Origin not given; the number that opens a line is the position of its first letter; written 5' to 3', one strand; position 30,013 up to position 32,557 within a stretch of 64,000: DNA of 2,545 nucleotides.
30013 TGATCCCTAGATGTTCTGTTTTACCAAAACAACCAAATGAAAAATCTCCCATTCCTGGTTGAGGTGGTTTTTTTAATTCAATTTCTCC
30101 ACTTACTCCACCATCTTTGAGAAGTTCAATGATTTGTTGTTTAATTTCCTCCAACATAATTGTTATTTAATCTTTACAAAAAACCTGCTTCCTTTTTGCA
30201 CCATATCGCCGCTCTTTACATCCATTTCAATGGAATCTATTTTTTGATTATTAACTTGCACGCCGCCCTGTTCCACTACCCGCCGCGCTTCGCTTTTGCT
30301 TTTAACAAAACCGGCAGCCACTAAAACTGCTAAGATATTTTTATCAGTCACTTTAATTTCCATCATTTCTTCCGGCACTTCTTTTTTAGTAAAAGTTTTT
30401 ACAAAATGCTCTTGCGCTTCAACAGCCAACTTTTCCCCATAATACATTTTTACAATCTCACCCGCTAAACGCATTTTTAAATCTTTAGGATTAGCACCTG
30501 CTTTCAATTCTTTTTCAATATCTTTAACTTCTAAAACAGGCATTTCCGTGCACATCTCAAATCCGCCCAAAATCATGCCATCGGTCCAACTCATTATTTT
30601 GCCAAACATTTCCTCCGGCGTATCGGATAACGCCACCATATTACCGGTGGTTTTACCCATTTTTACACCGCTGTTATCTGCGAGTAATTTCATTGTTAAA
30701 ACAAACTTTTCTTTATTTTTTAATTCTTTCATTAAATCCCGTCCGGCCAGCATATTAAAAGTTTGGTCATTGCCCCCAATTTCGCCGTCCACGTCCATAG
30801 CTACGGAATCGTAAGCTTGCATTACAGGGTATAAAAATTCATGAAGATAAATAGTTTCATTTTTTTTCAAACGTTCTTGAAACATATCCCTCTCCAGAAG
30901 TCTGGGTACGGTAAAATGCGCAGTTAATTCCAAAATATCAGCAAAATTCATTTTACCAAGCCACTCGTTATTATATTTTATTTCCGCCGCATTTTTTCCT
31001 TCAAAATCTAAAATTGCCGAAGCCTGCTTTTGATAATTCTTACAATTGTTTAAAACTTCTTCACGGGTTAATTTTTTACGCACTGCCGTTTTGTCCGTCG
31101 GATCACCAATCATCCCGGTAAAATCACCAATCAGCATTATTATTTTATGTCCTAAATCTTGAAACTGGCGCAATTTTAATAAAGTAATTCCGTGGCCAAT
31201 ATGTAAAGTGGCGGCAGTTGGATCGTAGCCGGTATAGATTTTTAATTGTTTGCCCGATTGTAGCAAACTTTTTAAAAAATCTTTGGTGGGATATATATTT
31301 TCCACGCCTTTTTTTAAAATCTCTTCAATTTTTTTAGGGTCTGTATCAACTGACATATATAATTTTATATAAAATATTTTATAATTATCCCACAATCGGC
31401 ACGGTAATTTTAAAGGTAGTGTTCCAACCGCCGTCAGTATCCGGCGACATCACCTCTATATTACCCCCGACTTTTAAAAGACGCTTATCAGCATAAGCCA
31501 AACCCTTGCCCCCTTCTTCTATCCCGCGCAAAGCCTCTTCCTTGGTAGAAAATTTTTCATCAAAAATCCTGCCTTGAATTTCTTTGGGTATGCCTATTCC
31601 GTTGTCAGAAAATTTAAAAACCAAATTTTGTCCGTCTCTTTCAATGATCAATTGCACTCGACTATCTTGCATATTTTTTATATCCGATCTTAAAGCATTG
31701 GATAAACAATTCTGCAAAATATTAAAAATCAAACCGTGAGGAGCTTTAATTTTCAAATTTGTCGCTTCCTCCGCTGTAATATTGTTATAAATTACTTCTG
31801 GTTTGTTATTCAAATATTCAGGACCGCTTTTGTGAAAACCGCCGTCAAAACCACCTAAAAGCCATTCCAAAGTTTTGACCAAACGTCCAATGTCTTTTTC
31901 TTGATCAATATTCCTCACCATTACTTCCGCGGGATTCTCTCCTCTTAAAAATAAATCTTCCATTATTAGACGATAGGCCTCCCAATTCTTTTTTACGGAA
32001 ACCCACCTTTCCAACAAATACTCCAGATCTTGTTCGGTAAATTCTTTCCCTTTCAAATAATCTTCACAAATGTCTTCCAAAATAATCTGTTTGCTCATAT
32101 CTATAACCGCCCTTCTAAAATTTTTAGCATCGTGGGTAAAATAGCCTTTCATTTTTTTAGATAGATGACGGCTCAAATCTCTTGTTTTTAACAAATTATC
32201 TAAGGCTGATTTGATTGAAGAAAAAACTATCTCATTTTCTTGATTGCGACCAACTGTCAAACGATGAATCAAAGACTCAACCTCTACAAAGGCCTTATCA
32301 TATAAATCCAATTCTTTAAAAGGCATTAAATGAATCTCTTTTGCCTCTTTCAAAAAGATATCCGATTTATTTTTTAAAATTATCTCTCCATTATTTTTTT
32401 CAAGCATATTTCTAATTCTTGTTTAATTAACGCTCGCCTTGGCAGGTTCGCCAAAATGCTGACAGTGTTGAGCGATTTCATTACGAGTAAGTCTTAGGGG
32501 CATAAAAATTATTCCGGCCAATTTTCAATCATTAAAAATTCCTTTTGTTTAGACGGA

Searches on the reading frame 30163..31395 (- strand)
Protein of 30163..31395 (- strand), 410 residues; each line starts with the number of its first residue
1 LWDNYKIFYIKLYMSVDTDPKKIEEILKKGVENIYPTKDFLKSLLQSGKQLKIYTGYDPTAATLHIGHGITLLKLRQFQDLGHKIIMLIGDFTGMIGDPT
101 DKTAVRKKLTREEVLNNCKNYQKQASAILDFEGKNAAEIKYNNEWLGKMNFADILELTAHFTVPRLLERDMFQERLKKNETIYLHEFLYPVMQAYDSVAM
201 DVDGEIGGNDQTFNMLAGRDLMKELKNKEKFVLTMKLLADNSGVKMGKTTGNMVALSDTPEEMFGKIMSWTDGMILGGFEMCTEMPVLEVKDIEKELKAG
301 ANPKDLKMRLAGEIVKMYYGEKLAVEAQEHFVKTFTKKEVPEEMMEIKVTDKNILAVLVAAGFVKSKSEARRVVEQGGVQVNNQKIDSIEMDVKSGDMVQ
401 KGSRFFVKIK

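Call 69: search_protein_families(library=pfam, proteins=[window:30163-31395:-], max_evalue=0.00001)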
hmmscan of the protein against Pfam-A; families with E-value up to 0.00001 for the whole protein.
window:30163-31395:- (410 aa): 4 families
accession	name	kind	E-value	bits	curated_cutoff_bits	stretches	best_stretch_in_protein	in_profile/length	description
PF00579.31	tRNA-synt_1b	-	2.2e-70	237.7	21.1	1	48-335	3-291/292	tRNA synthetases class I (W and Y)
PF01479.30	S4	-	6.1e-12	45.5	22.8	1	356-399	5-48/48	S4 domain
PF22421.1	SYY_C-terminal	-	8.1e-11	42.1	27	1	338-400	7-67/83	Tyrosine--tRNA ligase SYY-like C-terminal domain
PF16714.10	TyrRSs_C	-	4.4e-06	26.9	30.6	1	349-387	18-56/120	Tyrosyl-tRNA synthetase C-terminal domain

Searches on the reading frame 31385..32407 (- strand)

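Call 69: search_protein_families(library=pfam, proteins=[window:31385-32407:-], max_evalue=0.00001)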
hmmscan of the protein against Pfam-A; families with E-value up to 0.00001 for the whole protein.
window:31385-32407:- (340 aa): 1 family
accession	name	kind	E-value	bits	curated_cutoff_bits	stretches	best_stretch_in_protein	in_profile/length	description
PF02518.31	HATPase_c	-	1.9e-17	64.1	26.4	1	227-338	6-109/111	Histidine kinase-, DNA gyrase B-, and HSP90-like ATPase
